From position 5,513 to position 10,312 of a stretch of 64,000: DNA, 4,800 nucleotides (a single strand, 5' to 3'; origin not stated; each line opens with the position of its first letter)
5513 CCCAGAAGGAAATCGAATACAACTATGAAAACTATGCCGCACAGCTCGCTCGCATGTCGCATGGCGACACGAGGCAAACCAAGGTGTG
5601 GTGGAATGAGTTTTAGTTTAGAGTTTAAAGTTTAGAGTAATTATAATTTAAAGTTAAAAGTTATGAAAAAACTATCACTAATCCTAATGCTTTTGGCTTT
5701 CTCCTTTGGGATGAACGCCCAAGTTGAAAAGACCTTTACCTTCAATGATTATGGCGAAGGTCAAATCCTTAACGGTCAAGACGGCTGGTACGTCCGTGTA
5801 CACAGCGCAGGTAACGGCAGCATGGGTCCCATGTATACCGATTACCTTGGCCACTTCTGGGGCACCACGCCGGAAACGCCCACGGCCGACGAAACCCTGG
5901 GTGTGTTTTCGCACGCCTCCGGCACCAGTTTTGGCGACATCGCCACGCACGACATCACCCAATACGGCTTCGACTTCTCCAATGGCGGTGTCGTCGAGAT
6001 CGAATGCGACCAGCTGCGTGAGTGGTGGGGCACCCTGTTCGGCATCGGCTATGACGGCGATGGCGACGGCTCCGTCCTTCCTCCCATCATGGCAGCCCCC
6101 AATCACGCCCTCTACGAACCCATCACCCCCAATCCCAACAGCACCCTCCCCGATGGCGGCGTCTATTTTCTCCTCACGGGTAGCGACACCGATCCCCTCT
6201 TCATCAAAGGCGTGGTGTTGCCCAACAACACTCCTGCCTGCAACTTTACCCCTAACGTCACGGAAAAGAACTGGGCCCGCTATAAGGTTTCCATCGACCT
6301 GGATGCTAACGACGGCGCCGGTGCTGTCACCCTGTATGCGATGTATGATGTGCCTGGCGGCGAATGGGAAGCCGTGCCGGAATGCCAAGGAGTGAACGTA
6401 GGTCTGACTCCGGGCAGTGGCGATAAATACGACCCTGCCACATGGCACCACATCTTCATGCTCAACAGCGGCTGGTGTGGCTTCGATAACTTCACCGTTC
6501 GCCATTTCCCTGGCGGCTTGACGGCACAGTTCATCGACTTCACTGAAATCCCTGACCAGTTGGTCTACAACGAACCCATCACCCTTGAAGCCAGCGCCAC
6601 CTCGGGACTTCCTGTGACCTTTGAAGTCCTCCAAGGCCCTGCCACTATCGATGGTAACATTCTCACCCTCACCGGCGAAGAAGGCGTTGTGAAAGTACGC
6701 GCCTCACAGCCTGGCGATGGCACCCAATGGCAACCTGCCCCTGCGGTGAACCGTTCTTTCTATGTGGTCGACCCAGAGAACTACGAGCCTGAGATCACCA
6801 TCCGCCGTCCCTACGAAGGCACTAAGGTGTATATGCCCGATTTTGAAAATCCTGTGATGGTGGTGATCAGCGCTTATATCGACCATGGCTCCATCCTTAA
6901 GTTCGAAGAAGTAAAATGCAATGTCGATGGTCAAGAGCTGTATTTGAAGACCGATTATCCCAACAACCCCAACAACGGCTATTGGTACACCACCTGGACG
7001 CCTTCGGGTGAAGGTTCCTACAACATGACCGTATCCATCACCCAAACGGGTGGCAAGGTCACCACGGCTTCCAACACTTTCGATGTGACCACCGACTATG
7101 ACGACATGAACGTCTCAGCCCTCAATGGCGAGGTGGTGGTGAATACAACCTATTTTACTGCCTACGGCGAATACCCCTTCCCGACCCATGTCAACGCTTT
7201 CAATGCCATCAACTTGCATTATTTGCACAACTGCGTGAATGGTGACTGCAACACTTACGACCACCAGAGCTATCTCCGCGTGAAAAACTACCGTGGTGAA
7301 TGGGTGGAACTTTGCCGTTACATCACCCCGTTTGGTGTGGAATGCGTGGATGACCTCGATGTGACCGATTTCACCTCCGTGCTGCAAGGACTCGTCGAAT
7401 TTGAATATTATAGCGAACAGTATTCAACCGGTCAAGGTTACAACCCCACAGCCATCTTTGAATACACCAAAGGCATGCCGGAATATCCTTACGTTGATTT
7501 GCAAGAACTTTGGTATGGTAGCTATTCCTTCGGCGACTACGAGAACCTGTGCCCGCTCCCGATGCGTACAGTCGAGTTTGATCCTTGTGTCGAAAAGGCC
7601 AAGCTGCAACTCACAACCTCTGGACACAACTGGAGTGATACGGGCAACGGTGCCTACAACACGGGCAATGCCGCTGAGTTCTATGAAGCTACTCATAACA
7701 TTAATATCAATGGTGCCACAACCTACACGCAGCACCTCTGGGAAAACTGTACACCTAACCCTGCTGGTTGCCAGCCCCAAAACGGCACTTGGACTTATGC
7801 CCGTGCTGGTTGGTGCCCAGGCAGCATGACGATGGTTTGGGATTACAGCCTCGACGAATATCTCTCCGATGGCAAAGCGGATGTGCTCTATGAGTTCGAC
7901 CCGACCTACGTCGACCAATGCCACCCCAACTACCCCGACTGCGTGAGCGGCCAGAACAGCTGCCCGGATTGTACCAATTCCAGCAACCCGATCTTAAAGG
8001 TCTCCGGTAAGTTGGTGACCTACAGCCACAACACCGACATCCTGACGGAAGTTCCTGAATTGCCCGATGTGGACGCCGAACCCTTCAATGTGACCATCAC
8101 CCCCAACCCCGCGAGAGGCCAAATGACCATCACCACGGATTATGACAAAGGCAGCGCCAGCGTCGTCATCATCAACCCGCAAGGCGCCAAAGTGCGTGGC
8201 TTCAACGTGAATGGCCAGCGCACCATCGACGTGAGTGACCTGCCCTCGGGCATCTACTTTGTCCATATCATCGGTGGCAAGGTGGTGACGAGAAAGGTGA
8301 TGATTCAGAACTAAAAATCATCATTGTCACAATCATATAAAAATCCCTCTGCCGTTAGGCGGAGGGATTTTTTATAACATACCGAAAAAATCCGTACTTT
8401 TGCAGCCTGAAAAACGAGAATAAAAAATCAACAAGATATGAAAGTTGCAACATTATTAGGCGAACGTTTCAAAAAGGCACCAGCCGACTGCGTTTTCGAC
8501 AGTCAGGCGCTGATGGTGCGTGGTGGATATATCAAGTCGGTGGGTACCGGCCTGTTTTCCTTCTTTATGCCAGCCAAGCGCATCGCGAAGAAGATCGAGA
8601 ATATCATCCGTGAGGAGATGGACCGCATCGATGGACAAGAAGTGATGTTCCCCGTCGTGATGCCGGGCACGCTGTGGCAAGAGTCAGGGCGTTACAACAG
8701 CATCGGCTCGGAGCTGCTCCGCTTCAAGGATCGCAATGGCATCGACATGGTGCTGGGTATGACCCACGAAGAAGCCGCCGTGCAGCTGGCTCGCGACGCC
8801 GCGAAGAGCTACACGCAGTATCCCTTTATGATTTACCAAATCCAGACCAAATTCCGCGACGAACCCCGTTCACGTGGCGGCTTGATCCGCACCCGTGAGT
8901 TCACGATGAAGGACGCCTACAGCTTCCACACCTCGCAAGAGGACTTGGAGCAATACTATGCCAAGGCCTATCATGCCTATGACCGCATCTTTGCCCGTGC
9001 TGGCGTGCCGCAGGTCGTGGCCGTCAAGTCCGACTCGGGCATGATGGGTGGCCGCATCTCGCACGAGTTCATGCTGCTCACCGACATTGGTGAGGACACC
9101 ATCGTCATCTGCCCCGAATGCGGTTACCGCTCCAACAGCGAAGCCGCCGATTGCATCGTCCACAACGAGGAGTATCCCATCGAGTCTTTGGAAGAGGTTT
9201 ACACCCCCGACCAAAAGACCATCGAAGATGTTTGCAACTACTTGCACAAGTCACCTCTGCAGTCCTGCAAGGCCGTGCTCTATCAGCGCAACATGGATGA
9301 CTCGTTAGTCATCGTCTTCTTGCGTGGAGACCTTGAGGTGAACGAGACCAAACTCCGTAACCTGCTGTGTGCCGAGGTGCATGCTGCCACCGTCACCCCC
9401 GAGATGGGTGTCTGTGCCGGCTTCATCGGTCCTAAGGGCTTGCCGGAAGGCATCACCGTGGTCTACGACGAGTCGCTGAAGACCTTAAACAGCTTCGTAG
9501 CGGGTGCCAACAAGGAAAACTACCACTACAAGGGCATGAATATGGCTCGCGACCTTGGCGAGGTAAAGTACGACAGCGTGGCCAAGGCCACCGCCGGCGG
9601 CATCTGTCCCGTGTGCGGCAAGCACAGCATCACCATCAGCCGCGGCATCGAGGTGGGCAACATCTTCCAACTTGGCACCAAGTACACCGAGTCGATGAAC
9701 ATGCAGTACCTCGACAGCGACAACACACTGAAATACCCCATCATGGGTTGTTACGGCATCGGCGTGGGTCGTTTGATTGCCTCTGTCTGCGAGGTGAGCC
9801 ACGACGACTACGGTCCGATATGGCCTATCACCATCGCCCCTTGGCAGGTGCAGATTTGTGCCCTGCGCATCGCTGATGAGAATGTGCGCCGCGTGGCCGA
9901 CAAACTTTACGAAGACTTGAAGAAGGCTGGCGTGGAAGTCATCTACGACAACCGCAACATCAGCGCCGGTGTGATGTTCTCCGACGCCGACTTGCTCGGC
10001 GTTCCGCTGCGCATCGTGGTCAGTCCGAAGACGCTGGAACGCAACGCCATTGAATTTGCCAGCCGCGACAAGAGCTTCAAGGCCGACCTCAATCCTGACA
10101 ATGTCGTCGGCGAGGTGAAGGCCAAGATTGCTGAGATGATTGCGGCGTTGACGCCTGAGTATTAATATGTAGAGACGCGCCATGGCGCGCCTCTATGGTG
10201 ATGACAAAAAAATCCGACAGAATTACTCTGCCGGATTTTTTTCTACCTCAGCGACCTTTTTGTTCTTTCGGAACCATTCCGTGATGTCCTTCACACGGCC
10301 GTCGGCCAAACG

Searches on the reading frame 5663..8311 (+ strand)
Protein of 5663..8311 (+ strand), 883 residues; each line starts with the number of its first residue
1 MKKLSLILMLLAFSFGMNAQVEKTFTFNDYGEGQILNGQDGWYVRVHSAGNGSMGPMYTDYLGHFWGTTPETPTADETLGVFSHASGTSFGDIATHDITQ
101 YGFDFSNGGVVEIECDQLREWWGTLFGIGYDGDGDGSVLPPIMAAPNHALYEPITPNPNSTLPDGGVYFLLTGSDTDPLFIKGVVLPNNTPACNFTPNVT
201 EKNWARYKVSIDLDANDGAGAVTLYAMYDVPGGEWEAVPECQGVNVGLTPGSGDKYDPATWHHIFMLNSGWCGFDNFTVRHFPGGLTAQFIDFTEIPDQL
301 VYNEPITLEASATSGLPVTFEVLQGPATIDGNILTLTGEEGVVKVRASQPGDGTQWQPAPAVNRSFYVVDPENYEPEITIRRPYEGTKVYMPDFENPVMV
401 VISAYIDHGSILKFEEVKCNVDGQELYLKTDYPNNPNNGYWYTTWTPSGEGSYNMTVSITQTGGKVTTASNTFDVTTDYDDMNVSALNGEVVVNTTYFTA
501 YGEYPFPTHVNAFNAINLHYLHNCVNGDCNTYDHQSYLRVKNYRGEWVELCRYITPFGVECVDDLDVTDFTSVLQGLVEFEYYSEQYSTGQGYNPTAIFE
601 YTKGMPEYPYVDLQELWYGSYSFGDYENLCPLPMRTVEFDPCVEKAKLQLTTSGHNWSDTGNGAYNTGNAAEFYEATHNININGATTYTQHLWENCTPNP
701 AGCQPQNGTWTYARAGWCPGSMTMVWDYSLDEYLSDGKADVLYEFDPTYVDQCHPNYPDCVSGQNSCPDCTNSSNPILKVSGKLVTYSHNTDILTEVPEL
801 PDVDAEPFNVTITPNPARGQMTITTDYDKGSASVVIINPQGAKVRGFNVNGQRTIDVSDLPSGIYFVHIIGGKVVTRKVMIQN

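Call 82: search_protein_families(library=pfam, proteins=[window:5663-8311:+], max_evalue=0.00001)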
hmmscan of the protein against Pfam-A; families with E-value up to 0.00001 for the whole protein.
window:5663-8311:+ (883 aa): 2 families
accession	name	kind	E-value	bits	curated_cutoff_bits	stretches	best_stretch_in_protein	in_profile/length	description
PF18962.6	Por_Secre_tail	-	1.3e-12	48.3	27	1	814-881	3-75/75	Secretion system C-terminal sorting domain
PF09113.15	N-glycanase_C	-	7.4e-11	42.4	25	1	638-736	16-112/140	Peptide-N-glycosidase F, C terminal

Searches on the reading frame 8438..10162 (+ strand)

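Call 82: search_protein_families(library=pfam, proteins=[window:8438-10162:+], max_evalue=0.00001)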
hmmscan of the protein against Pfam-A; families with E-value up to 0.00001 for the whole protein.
window:8438-10162:+ (575 aa): 3 families
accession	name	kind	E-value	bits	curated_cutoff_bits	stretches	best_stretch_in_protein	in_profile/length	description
PF00587.30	tRNA-synt_2b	-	1.1e-33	117.3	29.3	1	95-452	2-177/179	tRNA synthetase class II core domain (G, H, P, S and T)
PF04073.20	tRNA_edit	-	3.7e-17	63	25.5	1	256-365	1-114/123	Aminoacyl-tRNA editing domain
PF03129.25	HGTP_anticodon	-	1e-16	61.3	21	1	470-562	1-93/94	Anticodon binding domain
